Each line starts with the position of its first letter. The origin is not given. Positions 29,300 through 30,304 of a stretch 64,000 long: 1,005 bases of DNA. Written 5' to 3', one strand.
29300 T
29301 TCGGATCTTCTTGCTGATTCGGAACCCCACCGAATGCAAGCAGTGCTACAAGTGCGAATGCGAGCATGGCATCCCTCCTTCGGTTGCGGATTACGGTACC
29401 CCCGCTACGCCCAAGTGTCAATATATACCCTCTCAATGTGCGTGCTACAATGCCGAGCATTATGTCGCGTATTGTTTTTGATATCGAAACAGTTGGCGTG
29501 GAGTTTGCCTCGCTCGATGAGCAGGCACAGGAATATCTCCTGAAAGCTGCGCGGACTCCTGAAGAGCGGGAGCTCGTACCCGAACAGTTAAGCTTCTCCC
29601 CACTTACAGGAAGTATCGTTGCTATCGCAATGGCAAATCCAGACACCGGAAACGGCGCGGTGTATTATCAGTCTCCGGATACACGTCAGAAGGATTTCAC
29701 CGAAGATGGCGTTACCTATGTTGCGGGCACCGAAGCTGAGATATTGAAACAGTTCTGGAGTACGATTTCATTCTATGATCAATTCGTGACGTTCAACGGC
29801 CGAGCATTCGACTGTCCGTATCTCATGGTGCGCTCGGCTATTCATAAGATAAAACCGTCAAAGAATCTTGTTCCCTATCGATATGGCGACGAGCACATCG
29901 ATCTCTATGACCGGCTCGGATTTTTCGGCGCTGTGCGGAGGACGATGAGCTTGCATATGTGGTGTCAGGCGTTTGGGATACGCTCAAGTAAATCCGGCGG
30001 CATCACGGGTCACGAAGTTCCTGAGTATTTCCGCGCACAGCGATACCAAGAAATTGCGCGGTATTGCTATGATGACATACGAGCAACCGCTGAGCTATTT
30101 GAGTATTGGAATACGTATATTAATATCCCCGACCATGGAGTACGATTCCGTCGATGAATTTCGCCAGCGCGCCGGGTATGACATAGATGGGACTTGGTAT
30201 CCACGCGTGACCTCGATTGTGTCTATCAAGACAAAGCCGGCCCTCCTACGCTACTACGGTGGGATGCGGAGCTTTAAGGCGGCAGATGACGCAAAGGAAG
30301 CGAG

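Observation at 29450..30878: An overlapping gene pair of a PolB-like DEDDy 3'-5' exonuclease and a PD-(D/E)XK (QxxxY) nuclease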

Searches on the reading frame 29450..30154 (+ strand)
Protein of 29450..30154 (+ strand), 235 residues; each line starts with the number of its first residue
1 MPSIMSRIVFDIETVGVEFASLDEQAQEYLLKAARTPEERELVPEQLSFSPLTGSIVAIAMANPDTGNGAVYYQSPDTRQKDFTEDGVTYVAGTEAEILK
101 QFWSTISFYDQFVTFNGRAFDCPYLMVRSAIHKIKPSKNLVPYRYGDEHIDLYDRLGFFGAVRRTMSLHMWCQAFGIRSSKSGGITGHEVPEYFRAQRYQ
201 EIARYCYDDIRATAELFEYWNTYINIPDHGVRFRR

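Call 3: search_protein_families(library=pfam, proteins=[window:29450-30154:+], max_evalue=1)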
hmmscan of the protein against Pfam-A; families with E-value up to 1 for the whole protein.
window:29450-30154:+ (235 aa): 3 families
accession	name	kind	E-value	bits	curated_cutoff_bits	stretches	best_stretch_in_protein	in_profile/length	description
PF10108.15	DNA_pol_B_exo2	-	5e-20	72.5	24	1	89-213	31-166/213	Predicted 3'-5' exonuclease related to the exonuclease domain of PolB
PF13482.12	RNase_H_2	-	2.4e-12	47.5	22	1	94-221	43-165/165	RNase_H superfamily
PF03104.25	DNA_pol_B_exo1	-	3.8e-05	23.7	23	1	77-136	126-186/242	DNA polymerase family B, exonuclease domain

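Call 4: search_protein_families(library=ncbifam, proteins=[window:29450-30154:+], max_evalue=1)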
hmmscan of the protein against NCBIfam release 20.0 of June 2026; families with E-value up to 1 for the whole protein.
window:29450-30154:+ (235 aa): 3 families
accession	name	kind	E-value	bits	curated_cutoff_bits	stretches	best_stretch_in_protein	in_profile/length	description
NF004417.0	PRK05761.1-3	equivalog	2.3e-07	29.2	780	1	55-221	242-416/858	DNA-directed DNA polymerase I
NF004415.0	PRK05761.1-1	equivalog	8.2e-06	24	1289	1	56-153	252-357/883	DNA-directed DNA polymerase I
NF004419.0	PRK05761.1-5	equivalog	0.0039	15.2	1285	1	78-153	334-407/932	DNA-directed DNA polymerase I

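Call 5: search_protein_families(library=padloc, proteins=[window:29450-30154:+], max_evalue=1)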
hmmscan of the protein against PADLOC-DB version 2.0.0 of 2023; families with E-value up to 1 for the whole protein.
window:29450-30154:+ (235 aa): 0 families

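Call 10: find_homologous_proteins(query=window:29450-30154:+)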
Query window:29450-30154:+ (235 aa): 1164 proteins with E <= 0.001 among 1417 candidates; the best 120 are listed.
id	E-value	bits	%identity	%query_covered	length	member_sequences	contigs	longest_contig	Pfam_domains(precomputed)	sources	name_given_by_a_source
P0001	3.2e-155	532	100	98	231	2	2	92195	PF13482.13,PF10108.16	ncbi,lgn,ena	-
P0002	1.1e-120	419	79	95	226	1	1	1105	PF13482.13,PF10108.16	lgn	-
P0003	6.4e-120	417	78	94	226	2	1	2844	PF13482.13,PF10108.16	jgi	-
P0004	7.8e-120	417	77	95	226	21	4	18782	PF13482.13,PF10108.16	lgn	-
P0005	1.0e-119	416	77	94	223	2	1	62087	PF13482.13,PF10108.16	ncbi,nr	ncbi:MAG: ribonuclease H-like domain-containing protein [Candidatus Yanofskybacteria bacterium]|nr:r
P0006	3.8e-117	408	77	94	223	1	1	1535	PF13482.13,PF10108.16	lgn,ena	-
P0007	8.7e-117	407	78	94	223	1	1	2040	PF13482.13,PF10108.16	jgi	jgi:DNA polymerase elongation subunit (family B)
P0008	9.0e-117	407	78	94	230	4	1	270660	PF13482.13,PF10108.16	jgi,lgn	-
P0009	1.6e-116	406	77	94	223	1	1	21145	PF13482.13,PF10108.16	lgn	-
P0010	2.6e-116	405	77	94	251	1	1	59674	PF13482.13,PF10108.16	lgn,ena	-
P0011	5.0e-116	404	77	95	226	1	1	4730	PF13482.13,PF10108.16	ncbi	-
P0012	4.5e-115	401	77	94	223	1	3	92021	PF13482.13,PF10108.16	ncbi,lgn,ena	-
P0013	8.8e-115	400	77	94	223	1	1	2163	PF13482.13,PF10108.16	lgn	-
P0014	1.2e-114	400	76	94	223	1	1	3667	PF13482.13,PF10108.16,PF03104.26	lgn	-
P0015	1.5e-112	393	74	95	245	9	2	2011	PF13482.13,PF10108.16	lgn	-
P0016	5.1e-112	391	75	94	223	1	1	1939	PF13482.13,PF10108.16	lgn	-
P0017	9.8e-112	390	74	94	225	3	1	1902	PF13482.13,PF10108.16,PF03104.26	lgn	-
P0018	3.3e-111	388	74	94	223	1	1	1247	PF13482.13,PF10108.16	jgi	jgi:DNA polymerase elongation subunit (family B)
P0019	4.4e-111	388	76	94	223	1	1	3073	PF13482.13,PF10108.16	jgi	-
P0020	5.0e-111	388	75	94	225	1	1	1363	PF13482.13,PF10108.16,PF03104.26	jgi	jgi:uncharacterized protein YprB with RNaseH-like and TPR domain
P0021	5.0e-111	388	74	94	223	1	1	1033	PF13482.13,PF10108.16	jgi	jgi:hypothetical protein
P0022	6.0e-111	388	77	94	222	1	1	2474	PF13482.13,PF10108.16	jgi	jgi:DNA polymerase elongation subunit (family B)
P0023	8.1e-111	387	75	94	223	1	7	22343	PF13482.13,PF10108.16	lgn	-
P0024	3.4e-110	385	74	94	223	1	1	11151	PF13482.13,PF10108.16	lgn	-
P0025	3.5e-110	385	75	94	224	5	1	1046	PF13482.13,PF10108.16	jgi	jgi:DNA polymerase elongation subunit (family B)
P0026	4.3e-110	385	73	94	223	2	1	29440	PF13482.13,PF10108.16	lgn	-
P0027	9.4e-109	380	73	94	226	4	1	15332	PF13482.13,PF10108.16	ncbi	-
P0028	2.8e-108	379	72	94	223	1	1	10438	PF13482.13,PF10108.16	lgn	-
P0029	4.6e-108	378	73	94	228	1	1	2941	PF13482.13,PF10108.16,PF03104.26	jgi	jgi:DNA polymerase elongation subunit (family B)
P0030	1.2e-107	377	73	94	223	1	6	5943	PF13482.13,PF10108.16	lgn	-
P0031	9.8e-107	374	73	94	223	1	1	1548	PF13482.13,PF10108.16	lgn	-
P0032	6.4e-106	371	72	94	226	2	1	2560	PF13482.13,PF10108.16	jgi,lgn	-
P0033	2.6e-104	366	73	94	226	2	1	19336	PF13482.13,PF10108.16,PF03104.26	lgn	-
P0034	9.6e-104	364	70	94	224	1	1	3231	PF13482.13,PF10108.16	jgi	jgi:DNA polymerase elongation subunit (family B)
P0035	1.6e-103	363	69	94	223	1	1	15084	PF13482.13,PF10108.16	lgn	-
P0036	1.8e-103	363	70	94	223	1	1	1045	PF13482.13,PF10108.16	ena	-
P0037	1.9e-103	363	70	94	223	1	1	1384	PF13482.13,PF10108.16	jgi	jgi:uncharacterized protein YprB with RNaseH-like and TPR domain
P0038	2.4e-103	363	70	94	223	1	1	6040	PF13482.13,PF10108.16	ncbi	-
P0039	2.1e-102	360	68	94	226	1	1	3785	PF13482.13,PF10108.16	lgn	-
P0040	5.3e-102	358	69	94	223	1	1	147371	PF13482.13,PF10108.16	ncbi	-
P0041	1.2e-101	357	69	94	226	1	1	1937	PF13482.13,PF10108.16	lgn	-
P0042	2.2e-101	356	67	94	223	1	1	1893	PF13482.13,PF10108.16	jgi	jgi:DNA polymerase elongation subunit (family B)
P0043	1.6e-100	353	67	95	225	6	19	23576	PF13482.13,PF10108.16,PF03104.26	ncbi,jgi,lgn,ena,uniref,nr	ncbi:MAG: hypothetical protein UT84_C0028G0007 [Candidatus Curtissbacteria bacterium GW2011_GWA1_40_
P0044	1.9e-99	350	68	94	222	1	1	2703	PF13482.13,PF10108.16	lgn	-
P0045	2.1e-99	350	69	94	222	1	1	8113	PF13482.13,PF10108.16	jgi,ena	-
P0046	2.7e-99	349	67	94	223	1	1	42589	PF13482.13,PF10108.16,PF03104.26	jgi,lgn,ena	-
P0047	3.9e-99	349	68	94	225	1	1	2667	PF13482.13,PF10108.16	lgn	-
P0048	4.4e-99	349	69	95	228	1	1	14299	PF13482.13,PF10108.16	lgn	-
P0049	5.4e-99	348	68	94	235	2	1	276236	PF13482.13,PF10108.16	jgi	jgi:hypothetical protein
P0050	6.4e-99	348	67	94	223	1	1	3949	PF13482.13,PF10108.16,PF03104.26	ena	-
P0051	1.1e-98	347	67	94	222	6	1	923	PF13482.13,PF10108.16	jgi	jgi:DNA polymerase elongation subunit (family B)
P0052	2.8e-98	346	68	94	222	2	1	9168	PF13482.13,PF10108.16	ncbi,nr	ncbi:MAG TPA: ribonuclease H-like domain-containing protein [Candidatus Paceibacterota bacterium]|nr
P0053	2.8e-98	346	65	94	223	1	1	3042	PF13482.13,PF10108.16,PF03104.26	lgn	-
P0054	2.8e-98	346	65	94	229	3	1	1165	PF13482.13,PF10108.16,PF03104.26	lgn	-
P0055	4.3e-98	346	66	94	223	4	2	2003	PF13482.13,PF10108.16,PF03104.26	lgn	-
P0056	1.2e-97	344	68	95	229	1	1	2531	PF13482.13,PF10108.16,PF03104.26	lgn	-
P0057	1.3e-97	344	65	94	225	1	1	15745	PF13482.13,PF10108.16,PF03104.26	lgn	-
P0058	1.3e-97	344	67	94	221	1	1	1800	PF13482.13,PF10108.16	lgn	-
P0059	3.0e-97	343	66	94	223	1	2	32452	PF13482.13,PF10108.16,PF03104.26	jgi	jgi:DNA polymerase elongation subunit (family B)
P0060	4.0e-97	342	65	94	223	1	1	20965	PF13482.13,PF10108.16,PF03104.26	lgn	-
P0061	5.3e-97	342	66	94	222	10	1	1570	PF13482.13,PF10108.16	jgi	jgi:uncharacterized protein YprB with RNaseH-like and TPR domain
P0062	8.4e-97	341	65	94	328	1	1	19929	PF13482.13,PF10108.16,PF03104.26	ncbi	-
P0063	1.3e-96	341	65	96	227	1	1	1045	PF13482.13,PF10108.16,PF03104.26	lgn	-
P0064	1.7e-96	340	67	95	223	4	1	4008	PF13482.13,PF10108.16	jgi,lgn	jgi:hypothetical protein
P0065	2.3e-96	340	67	94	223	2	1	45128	PF13482.13,PF10108.16,PF03104.26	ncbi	-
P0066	3.3e-96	339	67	94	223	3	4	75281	PF13482.13,PF10108.16,PF03104.26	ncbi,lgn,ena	ncbi:MAG: ribonuclease H-like domain-containing protein [Patescibacteria group bacterium]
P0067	4.0e-96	339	66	94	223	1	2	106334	PF13482.13,PF10108.16,PF03104.26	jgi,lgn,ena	-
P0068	2.0e-95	337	64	94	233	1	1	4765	PF13482.13,PF10108.16,PF03104.26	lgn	-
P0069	3.3e-95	336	65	94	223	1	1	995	PF13482.13,PF10108.16,PF03104.26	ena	-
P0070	1.5e-94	334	65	94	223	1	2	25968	PF13482.13,PF10108.16,PF03104.26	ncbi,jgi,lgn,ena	-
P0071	2.0e-94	333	65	94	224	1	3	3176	PF13482.13,PF10108.16,PF03104.26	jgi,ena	-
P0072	5.7e-94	332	65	94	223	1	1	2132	PF13482.13,PF10108.16,PF03104.26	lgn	-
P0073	7.5e-94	332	64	94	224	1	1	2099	PF13482.13,PF10108.16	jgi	jgi:3'-5' exonuclease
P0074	9.4e-94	331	65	94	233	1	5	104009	PF13482.13,PF10108.16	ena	-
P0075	1.2e-93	331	64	93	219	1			PF13482.13,PF10108.16,PF03104.26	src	-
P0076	3.7e-93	329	64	94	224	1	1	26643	PF13482.13,PF10108.16,PF03104.26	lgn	-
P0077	1.2e-92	328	61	94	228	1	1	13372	PF13482.13,PF10108.16,PF03104.26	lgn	-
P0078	1.4e-92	327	64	94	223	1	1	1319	PF13482.13,PF10108.16,PF03104.26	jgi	jgi:3'-5' exonuclease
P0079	3.0e-92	326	62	94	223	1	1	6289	PF13482.13,PF10108.16,PF03104.26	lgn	-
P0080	5.1e-91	322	62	94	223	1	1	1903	PF13482.13,PF10108.16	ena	-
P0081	1.3e-90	321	63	94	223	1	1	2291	PF13482.13,PF10108.16,PF03104.26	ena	-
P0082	1.4e-90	321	63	94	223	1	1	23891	PF13482.13,PF10108.16,PF03104.26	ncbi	-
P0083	2.6e-90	320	62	94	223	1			PF13482.13,PF10108.16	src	-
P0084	6.6e-90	319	64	94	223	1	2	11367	PF13482.13,PF10108.16,PF03104.26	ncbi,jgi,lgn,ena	-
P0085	9.7e-90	318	60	94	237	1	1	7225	PF13482.13,PF10108.16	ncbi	-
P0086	2.6e-89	317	61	95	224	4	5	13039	PF13482.13,PF10108.16,PF03104.26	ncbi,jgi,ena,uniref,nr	ncbi:MAG: hypothetical protein A3J01_02675 [Candidatus Yanofskybacteria bacterium RIFCSPLOWO2_02_FUL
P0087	1.6e-88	314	63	94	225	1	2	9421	PF13482.13,PF10108.16,PF03104.26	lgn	-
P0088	3.9e-88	313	74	78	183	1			PF13482.13,PF10108.16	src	-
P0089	6.5e-88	312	61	94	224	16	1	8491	PF13482.13,PF10108.16,PF03104.26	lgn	-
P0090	7.5e-88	312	59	94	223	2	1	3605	PF13482.13,PF10108.16,PF03104.26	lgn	-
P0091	9.5e-88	312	60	94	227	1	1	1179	PF13482.13,PF10108.16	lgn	-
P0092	4.9e-87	309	60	94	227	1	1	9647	PF13482.13,PF10108.16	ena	-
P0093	4.9e-87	309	60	94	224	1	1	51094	PF13482.13,PF10108.16,PF03104.26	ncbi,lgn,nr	ncbi:MAG TPA: ribonuclease H-like domain-containing protein [Candidatus Paceibacterota bacterium]|nr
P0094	5.0e-87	309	60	94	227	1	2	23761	PF13482.13,PF10108.16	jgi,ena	-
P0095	5.1e-87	309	57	96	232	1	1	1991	PF13482.13,PF10108.16,PF03104.26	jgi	-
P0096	6.9e-87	309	60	94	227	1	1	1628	PF13482.13,PF10108.16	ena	-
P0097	1.0e-86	308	57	95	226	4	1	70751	PF13482.13,PF10108.16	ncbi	ncbi:MAG: ribonuclease H-like domain-containing protein [Patescibacteria group bacterium]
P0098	1.3e-86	308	60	94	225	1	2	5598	PF13482.13,PF10108.16,PF03104.26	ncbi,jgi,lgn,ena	-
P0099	1.8e-86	307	62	94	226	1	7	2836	PF13482.13,PF10108.16,PF03104.26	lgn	-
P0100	1.9e-86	307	62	94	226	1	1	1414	PF13482.13,PF10108.16,PF03104.26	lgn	-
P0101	2.2e-86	307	60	94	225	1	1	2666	PF13482.13,PF10108.16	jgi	-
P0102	4.7e-86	306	61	94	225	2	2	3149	PF13482.13,PF10108.16,PF03104.26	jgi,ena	-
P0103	5.5e-86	306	58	94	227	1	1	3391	PF13482.13,PF10108.16,PF03104.26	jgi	jgi:DNA polymerase elongation subunit (family B)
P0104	5.9e-86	306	59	94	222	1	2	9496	PF13482.13,PF10108.16,PF03104.26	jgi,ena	-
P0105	6.8e-86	306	60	94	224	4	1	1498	PF13482.13,PF10108.16,PF03104.26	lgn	-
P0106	8.5e-86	305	60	95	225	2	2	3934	PF13482.13,PF10108.16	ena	-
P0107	9.3e-86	305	60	93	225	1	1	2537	PF13482.13,PF10108.16,PF03104.26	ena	-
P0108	1.9e-85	304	58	96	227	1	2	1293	PF13482.13,PF10108.16,PF03104.26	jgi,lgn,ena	-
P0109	2.0e-85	304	58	95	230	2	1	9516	PF13482.13,PF10108.16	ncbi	-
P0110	2.1e-85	304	59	93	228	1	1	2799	PF13482.13,PF10108.16,PF03104.26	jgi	jgi:DNA polymerase elongation subunit (family B)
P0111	2.5e-85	304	61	94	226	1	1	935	PF13482.13,PF10108.16,PF03104.26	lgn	-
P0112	3.2e-85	303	58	94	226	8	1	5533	PF13482.13,PF10108.16,PF03104.26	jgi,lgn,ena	-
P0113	3.4e-85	303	57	95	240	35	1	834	PF13482.13,PF10108.16,PF03104.26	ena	-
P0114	3.5e-85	303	59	94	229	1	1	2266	PF13482.13,PF10108.16,PF03104.26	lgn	-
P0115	3.9e-85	303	60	94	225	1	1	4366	PF13482.13,PF10108.16,PF03104.26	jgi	jgi:DNA polymerase elongation subunit (family B)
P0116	5.2e-85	303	60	94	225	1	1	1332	PF13482.13,PF10108.16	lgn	-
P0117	5.8e-85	303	59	96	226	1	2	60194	PF13482.13,PF10108.16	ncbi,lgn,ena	-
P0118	6.2e-85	302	59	94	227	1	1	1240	PF13482.13,PF10108.16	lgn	-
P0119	7.2e-85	302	59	94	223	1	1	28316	PF13482.13,PF10108.16,PF03104.26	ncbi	-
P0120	1.0e-84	302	58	95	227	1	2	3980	PF13482.13,PF10108.16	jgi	jgi:DNA polymerase elongation subunit (family B)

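Call 13: find_related_loci(query=window:29462-30154:+, collection=genome_contigs, flank=6000)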
Query window:29462-30154:+ (231 aa) in genome_contigs; peptide patterns used: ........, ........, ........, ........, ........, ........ (x = any residue, [..] = any of these).
96 stretches matched a pattern; 37 encode a relative of the query (tblastn E <= 1e-3); 37 distinct loci.
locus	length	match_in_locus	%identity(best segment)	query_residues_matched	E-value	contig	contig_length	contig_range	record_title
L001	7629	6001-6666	77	1-222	7e-125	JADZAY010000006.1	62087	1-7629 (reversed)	MAG: Candidatus Yanofskybacteria bacterium isolate SJ643 c_000000307833, whole genome shotgun sequence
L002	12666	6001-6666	79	1-222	5e-125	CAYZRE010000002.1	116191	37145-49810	MAG TPA_asm: uncultured Candidatus Saccharibacteria bacterium isolate SRP136066_co1_227 genome assembly, contig: NODE_78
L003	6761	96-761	79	1-222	1e-124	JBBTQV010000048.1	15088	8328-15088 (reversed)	MAG: Patescibacteria group bacterium isolate H41-bin111_1 H41_bin111_1_000000000048, whole genome shotgun sequence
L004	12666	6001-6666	77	1-222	2e-124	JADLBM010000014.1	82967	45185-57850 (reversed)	MAG: Candidatus Yanofskybacteria bacterium isolate SJ168 c_000000752096, whole genome shotgun sequence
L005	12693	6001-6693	76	1-231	3e-122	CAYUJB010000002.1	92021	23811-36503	MAG TPA_asm: uncultured Candidatus Saccharibacteria bacterium isolate ERP113451_co1_18 genome assembly, contig: NODE_137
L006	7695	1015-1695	76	1-227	1e-121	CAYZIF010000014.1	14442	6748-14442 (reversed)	MAG TPA_asm: uncultured Candidatus Saccharibacteria bacterium isolate ERP113451_co1_213 genome assembly, contig: NODE_49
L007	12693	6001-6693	74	1-231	5e-121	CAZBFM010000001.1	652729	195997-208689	MAG TPA_asm: uncultured Candidatus Saccharibacteria bacterium isolate SRP170004_co1_40 genome assembly, contig: NODE_7_l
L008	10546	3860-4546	73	1-229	6e-119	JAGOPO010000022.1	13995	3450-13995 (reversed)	MAG: Candidatus Paceibacterota bacterium isolate Gw_Eff_bin_126 Gw_Eff_10221_length_13995_cov_7.479161, whole genome sho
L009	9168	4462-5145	67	1-229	2e-105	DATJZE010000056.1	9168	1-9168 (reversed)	MAG TPA_asm: Candidatus Paceibacterota bacterium isolate SMAG_U15170 k141_1384864, whole genome shotgun sequence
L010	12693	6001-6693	65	1-231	3e-103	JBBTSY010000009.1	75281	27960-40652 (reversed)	MAG: Patescibacteria group bacterium isolate H41-bin026_1 H41_bin026_1_000000000009, whole genome shotgun sequence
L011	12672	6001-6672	57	1-223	3e-92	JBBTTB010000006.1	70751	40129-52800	MAG: Patescibacteria group bacterium isolate H41-bin004_1 H41_bin004_1_000000000006, whole genome shotgun sequence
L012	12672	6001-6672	58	1-223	1e-91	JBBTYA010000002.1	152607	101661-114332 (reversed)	MAG: Patescibacteria group bacterium isolate H51-bin004_1 H51_bin004_1_000000000002, whole genome shotgun sequence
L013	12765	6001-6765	55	1-229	5e-90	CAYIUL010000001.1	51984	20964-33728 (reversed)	MAG TPA_asm: uncultured Candidatus Saccharibacteria bacterium isolate ERP119705_co5_417 genome assembly, contig: NODE_57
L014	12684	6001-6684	54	1-220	1e-83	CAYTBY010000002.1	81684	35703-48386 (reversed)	MAG TPA_asm: uncultured Candidatus Saccharibacteria bacterium isolate SRP178908_co1_2 genome assembly, contig: NODE_138_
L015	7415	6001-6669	55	1-222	3e-83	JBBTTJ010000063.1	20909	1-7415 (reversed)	MAG: Patescibacteria group bacterium isolate H14-bin022_1 H14_bin022_1_000000000063, whole genome shotgun sequence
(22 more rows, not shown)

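Call 19: search_solved_structures(query=window:29462-30154:+, max_evalue=1, show_alignments=2)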
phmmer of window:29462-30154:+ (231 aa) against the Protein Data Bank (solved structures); distinct sequences matched with E-value up to 1: 31.
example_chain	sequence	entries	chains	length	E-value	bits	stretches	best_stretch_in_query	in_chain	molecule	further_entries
5h12_A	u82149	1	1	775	0.00011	25.1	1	87-213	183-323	Deep Vent DNA Polymerase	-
1d5a_A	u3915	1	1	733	0.0018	21.1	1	85-213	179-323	PROTEIN (DNA POLYMERASE)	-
1s5j_A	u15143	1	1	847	0.0023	20.8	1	51-126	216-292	DNA polymerase I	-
5mdn_A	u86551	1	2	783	0.0027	20.5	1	93-214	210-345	DNA polymerase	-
1qqc_A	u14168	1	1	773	0.014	18.2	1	88-213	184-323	DNA POLYMERASE II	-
2jgu_A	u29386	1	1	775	0.017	18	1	88-213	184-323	DNA POLYMERASE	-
7b07_A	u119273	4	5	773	0.02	17.7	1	87-213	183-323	DNA polymerase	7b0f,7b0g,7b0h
1tgo_A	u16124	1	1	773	0.02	17.7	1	87-213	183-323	PROTEIN (THERMOSTABLE B DNA POLYMERASE)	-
7b08_A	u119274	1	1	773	0.02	17.7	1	87-213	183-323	DNA polymerase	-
7b06_A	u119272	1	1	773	0.021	17.6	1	87-213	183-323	DNA polymerase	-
4ahc_A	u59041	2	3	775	0.024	17.4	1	86-213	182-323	DNA POLYMERASE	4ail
3a2f_A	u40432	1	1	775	0.027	17.3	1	87-213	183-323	DNA polymerase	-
9gp8_A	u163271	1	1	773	0.064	16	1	87-213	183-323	DNA polymerase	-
1qht_A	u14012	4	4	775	0.12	15.1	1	87-213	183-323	PROTEIN (DNA POLYMERASE) | DNA polymerase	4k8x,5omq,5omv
6is7_A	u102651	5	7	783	0.12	15.1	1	87-213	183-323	DNA polymerase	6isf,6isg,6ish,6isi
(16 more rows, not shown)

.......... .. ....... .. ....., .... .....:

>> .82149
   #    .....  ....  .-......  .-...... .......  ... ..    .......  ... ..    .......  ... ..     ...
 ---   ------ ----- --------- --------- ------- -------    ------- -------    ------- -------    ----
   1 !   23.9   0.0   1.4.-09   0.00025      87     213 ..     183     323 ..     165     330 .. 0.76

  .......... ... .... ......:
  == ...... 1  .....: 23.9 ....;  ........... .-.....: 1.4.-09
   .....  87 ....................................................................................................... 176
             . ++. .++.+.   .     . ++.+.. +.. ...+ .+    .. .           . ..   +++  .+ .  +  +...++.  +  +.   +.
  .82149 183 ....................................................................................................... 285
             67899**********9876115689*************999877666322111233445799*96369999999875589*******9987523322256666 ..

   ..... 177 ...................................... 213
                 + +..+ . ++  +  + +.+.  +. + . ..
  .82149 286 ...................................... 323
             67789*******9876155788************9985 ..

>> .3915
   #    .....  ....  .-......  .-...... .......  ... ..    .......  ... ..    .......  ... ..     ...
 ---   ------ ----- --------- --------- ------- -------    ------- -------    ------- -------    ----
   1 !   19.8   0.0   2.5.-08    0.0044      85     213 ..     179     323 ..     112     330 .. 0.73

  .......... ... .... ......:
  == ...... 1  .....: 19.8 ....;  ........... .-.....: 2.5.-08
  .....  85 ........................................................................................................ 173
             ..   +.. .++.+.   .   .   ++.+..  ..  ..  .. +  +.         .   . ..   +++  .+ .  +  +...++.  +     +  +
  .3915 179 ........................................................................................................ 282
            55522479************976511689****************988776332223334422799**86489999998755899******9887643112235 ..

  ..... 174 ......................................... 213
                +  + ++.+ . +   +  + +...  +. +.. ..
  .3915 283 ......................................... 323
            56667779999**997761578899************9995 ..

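Call 30: search_protein_families(library=phrogs, proteins=[window:29462-30154:+], max_evalue=0.01)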
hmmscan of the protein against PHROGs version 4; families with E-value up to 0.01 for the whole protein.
window:29462-30154:+ (231 aa): 6 families
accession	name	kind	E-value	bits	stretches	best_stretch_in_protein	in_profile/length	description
phrog_403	-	DNA, RNA and nucleotide metabolism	1.8e-13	51.1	1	73-224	112-255/321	DNA polymerase exonuclease subunit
phrog_25228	-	DNA, RNA and nucleotide metabolism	7.8e-11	42.6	1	87-212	90-222/326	3'-5' exonuclease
phrog_262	-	DNA, RNA and nucleotide metabolism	2.5e-05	23.6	1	3-134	118-228/856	DNA polymerase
phrog_1252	-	DNA, RNA and nucleotide metabolism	0.0014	18.2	1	93-221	89-230/663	DNA polymerase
phrog_17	-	DNA, RNA and nucleotide metabolism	0.0048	15.8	1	1-215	670-823/1445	DNA polymerase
phrog_2062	-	DNA, RNA and nucleotide metabolism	0.0066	16.1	1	68-126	160-220/502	DNA polymerase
